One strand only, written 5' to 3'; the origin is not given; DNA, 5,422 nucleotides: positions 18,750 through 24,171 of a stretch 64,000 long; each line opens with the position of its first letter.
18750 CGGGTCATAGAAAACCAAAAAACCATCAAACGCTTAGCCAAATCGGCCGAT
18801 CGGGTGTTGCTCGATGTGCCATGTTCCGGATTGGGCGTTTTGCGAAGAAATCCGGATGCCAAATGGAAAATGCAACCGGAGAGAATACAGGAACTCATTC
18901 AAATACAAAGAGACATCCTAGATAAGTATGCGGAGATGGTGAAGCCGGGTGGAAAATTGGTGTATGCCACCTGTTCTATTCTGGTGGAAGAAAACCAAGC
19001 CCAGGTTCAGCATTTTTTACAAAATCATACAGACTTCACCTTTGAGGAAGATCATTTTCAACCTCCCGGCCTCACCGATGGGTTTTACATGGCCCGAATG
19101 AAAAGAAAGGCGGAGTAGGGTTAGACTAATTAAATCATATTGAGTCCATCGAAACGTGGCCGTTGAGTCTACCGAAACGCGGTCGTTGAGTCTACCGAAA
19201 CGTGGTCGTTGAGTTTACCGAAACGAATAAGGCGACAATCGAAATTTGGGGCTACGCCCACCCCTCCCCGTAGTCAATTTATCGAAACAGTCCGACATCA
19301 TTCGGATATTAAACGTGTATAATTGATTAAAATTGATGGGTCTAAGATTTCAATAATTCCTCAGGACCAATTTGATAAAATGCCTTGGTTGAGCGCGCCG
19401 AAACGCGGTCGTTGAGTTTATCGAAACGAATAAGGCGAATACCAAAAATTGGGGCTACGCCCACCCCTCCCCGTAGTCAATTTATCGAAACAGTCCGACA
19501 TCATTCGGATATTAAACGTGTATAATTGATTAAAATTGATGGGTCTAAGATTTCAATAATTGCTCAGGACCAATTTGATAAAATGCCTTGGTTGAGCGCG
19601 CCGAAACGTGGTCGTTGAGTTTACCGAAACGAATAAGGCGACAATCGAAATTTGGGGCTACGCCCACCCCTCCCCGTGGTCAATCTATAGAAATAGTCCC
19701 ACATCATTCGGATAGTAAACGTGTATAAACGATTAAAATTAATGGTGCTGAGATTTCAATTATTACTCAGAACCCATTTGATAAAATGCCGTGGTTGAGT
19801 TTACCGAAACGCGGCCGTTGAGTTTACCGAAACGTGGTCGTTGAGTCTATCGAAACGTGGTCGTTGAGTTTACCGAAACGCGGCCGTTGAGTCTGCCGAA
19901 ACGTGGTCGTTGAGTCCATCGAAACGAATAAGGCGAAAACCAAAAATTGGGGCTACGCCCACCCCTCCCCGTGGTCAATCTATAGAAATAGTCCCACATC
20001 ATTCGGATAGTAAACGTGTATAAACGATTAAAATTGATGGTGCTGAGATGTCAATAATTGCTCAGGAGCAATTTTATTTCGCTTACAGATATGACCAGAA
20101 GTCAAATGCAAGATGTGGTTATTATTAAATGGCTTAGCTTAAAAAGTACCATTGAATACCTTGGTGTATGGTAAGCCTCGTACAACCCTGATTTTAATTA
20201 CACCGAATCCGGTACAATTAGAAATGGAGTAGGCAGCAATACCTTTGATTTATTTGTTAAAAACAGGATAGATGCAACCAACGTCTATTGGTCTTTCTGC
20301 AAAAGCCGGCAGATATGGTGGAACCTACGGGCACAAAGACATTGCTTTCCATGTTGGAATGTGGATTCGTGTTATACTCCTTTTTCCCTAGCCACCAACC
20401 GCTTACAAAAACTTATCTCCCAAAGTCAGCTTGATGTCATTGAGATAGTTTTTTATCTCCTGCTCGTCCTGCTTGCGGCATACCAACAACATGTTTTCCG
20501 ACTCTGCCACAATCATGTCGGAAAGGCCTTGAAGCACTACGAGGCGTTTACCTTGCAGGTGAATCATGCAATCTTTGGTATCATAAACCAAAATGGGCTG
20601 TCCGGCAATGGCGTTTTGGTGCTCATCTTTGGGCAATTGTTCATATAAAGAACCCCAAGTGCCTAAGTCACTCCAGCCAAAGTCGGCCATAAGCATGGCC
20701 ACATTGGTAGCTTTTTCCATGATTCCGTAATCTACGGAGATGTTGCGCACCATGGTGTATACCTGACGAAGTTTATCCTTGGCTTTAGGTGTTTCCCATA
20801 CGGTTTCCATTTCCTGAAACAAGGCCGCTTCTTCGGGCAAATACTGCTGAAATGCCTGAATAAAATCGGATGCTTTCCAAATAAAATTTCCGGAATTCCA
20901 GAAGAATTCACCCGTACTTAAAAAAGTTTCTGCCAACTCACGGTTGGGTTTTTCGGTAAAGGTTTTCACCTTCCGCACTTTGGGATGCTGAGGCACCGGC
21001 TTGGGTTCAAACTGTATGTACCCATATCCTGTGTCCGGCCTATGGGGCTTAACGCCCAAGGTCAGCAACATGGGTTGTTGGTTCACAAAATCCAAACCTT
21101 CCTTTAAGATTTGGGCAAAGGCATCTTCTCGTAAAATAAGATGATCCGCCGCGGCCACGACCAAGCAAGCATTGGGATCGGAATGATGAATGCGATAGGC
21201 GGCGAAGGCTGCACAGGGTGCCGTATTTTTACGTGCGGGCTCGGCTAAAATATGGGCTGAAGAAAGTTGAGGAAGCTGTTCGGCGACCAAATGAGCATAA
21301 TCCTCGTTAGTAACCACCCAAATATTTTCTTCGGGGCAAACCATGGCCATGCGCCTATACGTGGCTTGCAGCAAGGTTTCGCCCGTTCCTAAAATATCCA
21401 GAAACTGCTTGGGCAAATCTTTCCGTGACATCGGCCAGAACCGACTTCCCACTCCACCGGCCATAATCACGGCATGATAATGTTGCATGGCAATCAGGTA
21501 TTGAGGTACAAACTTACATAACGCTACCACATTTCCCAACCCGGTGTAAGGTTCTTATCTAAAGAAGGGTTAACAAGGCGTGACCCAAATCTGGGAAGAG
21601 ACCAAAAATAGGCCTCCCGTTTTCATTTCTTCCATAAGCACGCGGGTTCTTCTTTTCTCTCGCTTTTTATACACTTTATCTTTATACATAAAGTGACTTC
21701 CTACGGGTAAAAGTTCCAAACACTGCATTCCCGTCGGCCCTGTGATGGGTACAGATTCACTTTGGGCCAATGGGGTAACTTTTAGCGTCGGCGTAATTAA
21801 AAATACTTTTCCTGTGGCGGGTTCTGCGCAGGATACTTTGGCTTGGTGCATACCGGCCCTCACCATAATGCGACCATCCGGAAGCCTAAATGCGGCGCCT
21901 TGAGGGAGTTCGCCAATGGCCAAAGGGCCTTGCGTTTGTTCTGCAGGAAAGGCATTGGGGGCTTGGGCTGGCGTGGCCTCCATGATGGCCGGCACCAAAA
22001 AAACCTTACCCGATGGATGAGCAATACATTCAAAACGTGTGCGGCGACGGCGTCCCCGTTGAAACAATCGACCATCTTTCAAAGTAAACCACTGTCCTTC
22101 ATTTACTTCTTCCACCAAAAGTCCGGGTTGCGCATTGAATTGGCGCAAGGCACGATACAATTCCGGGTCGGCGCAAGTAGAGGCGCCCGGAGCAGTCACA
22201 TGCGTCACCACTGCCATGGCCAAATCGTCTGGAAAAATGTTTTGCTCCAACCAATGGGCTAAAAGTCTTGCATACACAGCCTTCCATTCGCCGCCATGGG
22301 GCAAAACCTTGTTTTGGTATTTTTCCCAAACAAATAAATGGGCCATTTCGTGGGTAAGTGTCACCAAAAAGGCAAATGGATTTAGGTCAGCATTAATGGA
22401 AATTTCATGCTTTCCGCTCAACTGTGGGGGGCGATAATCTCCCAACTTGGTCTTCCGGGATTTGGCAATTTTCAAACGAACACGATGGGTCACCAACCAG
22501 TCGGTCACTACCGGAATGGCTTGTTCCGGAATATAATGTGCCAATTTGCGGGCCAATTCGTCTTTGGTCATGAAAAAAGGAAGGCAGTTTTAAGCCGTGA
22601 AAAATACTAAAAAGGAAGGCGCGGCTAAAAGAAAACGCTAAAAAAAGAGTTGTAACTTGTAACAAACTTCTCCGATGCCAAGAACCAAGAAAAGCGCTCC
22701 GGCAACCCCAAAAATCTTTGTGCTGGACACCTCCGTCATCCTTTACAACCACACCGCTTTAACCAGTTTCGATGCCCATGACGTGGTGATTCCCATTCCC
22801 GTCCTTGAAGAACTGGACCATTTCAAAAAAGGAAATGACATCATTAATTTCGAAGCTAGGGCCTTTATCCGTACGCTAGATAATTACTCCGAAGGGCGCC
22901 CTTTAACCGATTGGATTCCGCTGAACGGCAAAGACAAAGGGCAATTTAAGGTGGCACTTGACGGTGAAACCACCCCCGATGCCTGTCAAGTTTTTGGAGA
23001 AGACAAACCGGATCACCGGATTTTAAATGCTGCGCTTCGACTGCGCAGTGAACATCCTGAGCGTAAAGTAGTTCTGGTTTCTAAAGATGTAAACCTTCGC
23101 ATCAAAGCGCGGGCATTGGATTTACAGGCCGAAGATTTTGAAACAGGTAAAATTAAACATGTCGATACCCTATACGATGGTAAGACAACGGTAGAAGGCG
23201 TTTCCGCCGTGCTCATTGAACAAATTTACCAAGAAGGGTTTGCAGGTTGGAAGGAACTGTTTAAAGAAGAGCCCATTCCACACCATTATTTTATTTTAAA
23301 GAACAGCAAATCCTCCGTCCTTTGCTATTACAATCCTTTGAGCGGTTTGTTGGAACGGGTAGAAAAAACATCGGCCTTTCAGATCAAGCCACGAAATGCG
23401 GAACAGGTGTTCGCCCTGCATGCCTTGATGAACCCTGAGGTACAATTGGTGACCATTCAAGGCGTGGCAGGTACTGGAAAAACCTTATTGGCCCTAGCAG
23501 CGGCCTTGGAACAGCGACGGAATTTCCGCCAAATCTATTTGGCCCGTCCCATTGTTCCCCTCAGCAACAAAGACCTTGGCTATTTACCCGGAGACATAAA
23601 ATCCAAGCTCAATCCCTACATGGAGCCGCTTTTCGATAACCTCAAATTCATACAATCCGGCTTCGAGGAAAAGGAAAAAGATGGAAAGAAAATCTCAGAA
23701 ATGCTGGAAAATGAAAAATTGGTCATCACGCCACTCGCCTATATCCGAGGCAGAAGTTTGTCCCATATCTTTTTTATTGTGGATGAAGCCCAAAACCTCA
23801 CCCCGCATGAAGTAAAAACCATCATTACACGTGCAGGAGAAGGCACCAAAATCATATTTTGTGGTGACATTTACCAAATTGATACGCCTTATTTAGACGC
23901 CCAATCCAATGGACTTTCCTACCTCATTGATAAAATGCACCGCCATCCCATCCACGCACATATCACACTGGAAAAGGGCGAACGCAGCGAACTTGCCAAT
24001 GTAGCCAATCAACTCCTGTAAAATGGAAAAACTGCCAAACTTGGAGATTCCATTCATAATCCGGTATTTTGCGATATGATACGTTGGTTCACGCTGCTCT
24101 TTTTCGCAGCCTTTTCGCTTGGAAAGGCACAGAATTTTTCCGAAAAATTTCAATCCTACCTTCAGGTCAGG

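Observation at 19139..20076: ORF-free nested tandem repeat between convergent genes: 23-bp iteron-like minisatellite embedded in a four-copy ~240-bp higher-order repeat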

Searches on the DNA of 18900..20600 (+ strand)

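Call 4: search_rna_families(source=window, start=18900, end=20600, threshold=evalue, max_evalue=10, show_alignments=3)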
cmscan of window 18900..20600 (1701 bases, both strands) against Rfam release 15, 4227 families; matches with E-value up to 10: 2.
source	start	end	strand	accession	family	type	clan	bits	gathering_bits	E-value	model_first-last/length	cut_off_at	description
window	19995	20037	+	RF00154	SNORD63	Gene; snRNA; snoRNA; CD-box;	-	19.2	43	2.4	24-65/70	no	Small nucleolar RNA SNORD63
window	18954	18994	+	RF02519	ToxI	Gene; antitoxin;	-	16.3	50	9.2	1-34/34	no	ToxI antitoxin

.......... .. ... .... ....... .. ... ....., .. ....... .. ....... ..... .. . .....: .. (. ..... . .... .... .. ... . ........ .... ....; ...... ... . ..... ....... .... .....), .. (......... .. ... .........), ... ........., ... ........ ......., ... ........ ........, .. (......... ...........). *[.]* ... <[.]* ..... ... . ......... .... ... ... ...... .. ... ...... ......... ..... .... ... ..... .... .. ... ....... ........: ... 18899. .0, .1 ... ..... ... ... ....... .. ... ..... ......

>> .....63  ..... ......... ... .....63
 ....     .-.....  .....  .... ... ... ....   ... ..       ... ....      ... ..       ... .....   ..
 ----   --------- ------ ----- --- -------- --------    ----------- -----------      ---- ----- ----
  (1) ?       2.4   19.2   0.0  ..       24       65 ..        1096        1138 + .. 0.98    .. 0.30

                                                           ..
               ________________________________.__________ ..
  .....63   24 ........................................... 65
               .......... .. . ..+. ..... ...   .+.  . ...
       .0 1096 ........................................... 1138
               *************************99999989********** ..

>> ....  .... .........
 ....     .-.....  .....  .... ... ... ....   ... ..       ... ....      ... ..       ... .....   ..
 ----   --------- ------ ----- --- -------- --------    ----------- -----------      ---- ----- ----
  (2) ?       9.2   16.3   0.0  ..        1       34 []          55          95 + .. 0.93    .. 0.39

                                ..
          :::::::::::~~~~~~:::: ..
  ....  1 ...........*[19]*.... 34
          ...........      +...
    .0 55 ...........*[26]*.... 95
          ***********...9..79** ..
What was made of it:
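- On Type III toxin-antitoxin (ToxI-like) repeat RNA: The only ToxI hit (E = 9.2) lies inside rsmB, not in the array (call 4).
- No Rfam family matches, even at E <= 10 (call 4).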

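Call 76: search_dna_similar(query=window:19139-19410:+, collection=plasmids, mode=distant, max_evalue=0.01, max_rows=15)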
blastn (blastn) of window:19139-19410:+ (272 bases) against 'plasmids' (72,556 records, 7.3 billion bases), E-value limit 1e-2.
No match.

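Call 77: search_dna_similar(query=window:19139-19410:+, collection=phages, mode=distant, max_evalue=0.01, max_rows=15)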
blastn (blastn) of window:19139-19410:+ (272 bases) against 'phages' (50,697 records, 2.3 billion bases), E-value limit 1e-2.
No match.
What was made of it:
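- On Plasmid/phage iterons: There are no blastn hits in the plasmid or phage collections (calls 76, 77).
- Tried and rejected: Plasmid and phage blastn with one full repeat unit gave no match (calls 76, 77).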

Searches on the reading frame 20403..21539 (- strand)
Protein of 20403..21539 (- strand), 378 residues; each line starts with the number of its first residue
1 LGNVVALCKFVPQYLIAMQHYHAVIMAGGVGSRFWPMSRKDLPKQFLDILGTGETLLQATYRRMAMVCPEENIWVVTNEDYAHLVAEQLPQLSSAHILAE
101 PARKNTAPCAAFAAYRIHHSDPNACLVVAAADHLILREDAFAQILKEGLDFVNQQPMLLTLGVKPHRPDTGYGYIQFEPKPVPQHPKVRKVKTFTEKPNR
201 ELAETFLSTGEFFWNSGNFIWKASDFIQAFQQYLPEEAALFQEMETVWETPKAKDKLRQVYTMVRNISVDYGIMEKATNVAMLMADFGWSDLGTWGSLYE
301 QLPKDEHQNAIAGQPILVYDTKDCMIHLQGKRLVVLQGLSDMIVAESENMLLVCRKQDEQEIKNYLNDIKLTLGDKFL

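Call 10: search_protein_families(library=pfam, proteins=[window:20403-21539:-])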
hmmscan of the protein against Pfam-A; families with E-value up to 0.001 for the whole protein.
window:20403-21539:- (378 aa): 3 families
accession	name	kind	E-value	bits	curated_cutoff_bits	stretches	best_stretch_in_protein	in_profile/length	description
PF00483.29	NTP_transferase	-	2.5e-40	139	21.2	1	23-306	2-243/245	Nucleotidyl transferase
PF12804.13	NTP_transf_3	-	1.1e-10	42.4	27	1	23-147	1-110/160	MobA-like NTP transferase domain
PF22640.1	ManC_GMP_beta-helix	-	5.6e-09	36.2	27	1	320-364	7-50/55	MannoseP isomerase/GMP-like beta-helix domain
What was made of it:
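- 20403..21539 (-): manC-type mannose-1-phosphate guanylyltransferase gene. It forms the right boundary of the insertion. Pfam NTP_transferase plus ManC_GMP_beta-helix (call 10).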

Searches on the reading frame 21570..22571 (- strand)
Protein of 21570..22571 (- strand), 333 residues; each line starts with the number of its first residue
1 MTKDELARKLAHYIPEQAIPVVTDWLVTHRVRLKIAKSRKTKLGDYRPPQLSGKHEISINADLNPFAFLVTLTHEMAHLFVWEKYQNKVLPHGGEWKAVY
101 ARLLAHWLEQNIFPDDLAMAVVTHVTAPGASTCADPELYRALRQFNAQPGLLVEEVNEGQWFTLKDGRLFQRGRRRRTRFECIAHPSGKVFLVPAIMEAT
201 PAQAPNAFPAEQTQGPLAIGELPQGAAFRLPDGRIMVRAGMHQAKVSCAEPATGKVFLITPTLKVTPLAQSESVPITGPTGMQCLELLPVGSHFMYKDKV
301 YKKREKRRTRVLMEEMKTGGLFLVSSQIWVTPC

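Call 10: search_protein_families(library=pfam, proteins=[window:21570-22571:-])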
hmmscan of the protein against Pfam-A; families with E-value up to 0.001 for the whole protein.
window:21570-22571:- (333 aa): 1 family
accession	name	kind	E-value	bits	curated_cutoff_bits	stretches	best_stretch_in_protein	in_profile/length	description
PF10263.15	SprT-like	-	4.1e-08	33.5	25.6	1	29-103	19-95/108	SprT-like family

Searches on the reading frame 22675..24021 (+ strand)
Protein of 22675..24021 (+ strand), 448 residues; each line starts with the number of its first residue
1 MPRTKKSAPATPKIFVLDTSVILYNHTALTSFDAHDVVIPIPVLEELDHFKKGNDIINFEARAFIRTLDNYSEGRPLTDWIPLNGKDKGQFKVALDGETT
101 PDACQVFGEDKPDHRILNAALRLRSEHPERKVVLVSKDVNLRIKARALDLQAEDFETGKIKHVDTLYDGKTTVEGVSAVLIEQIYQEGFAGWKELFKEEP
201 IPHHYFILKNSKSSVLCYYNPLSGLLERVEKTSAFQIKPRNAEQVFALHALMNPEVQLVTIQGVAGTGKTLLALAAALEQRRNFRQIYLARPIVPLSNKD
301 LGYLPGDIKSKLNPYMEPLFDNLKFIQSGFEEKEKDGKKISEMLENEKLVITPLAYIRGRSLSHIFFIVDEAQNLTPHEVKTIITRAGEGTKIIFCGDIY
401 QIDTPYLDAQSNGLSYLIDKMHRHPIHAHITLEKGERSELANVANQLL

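Call 10: search_protein_families(library=pfam, proteins=[window:22675-24021:+])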
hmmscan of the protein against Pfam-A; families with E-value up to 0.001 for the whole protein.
window:22675-24021:+ (448 aa): 6 families
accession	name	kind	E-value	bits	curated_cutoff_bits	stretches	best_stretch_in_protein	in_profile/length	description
PF02562.22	PhoH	-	3.6e-48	164.2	27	1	236-434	1-188/205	PhoH-like protein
PF13638.12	PIN_4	-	2.7e-33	115.5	21.9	1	15-156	1-132/132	PIN domain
PF13604.12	AAA_30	-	4e-08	33.7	27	0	241-280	3-44/191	AAA domain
PF09848.15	SLFN-g3_helicase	-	3.6e-05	23.6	24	1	257-377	2-93/354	Schlafen group 3, DNA/RNA helicase domain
PF13245.12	AAA_19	-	6.5e-05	23.6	25.1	0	355-402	82-129/134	AAA domain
PF13401.12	AAA_22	-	0.00029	21.6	27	0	258-398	7-123/130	AAA domain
